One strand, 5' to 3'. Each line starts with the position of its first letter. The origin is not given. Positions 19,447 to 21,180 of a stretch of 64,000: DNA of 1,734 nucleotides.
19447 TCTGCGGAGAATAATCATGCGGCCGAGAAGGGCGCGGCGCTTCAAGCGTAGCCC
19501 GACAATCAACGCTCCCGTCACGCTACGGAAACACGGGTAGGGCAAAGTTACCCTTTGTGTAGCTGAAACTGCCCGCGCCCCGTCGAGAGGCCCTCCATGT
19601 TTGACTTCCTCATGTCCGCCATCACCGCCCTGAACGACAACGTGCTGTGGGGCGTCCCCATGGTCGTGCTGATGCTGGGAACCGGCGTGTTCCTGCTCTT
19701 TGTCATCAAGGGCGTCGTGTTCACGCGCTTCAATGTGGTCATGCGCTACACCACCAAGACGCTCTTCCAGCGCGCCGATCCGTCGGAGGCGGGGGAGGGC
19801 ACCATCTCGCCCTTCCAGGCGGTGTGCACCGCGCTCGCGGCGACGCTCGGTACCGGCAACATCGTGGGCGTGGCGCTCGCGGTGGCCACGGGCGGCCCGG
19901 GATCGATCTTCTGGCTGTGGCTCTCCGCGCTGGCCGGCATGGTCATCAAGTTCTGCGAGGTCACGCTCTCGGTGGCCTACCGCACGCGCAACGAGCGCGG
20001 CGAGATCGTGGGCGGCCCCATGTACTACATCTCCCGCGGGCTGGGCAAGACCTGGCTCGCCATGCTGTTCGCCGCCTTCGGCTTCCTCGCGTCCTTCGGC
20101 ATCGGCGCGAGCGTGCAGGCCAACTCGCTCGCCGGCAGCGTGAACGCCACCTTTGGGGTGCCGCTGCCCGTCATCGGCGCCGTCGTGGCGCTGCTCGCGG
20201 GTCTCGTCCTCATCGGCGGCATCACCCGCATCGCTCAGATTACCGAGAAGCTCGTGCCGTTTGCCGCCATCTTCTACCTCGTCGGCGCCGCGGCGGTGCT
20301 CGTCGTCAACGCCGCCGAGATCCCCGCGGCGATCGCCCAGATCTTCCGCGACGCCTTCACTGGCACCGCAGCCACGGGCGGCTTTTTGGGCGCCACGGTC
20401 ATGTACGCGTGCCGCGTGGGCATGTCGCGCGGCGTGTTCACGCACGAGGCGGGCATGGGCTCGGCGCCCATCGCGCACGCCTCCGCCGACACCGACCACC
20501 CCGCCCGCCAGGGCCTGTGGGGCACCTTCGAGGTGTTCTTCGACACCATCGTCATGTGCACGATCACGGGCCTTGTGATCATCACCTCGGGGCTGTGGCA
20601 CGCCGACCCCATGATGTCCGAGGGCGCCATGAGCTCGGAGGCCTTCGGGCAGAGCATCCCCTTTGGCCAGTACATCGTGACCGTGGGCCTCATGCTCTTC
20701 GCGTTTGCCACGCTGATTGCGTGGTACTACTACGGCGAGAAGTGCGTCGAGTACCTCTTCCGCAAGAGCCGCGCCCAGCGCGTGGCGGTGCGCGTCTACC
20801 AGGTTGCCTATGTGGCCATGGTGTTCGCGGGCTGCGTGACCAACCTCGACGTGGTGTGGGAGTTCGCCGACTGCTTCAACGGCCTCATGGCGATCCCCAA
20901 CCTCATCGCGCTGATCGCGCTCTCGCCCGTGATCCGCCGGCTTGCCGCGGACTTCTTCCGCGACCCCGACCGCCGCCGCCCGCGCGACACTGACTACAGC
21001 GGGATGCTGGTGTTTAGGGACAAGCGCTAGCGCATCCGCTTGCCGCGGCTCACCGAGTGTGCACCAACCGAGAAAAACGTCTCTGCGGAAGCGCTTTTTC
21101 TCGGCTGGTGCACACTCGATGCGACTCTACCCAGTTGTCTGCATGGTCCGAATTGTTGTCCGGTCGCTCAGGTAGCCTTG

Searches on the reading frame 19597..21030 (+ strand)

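Call 40: search_protein_families(library=pfam, proteins=[window:19597-21030:+], max_evalue=0.00001)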
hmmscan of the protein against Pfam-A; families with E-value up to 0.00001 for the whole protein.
window:19597-21030:+ (477 aa): 1 family
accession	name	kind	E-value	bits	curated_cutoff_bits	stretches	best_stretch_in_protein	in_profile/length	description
PF01235.23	Na_Ala_symp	-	4.4e-135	451.4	24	1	64-456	7-382/392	Sodium:alanine symporter family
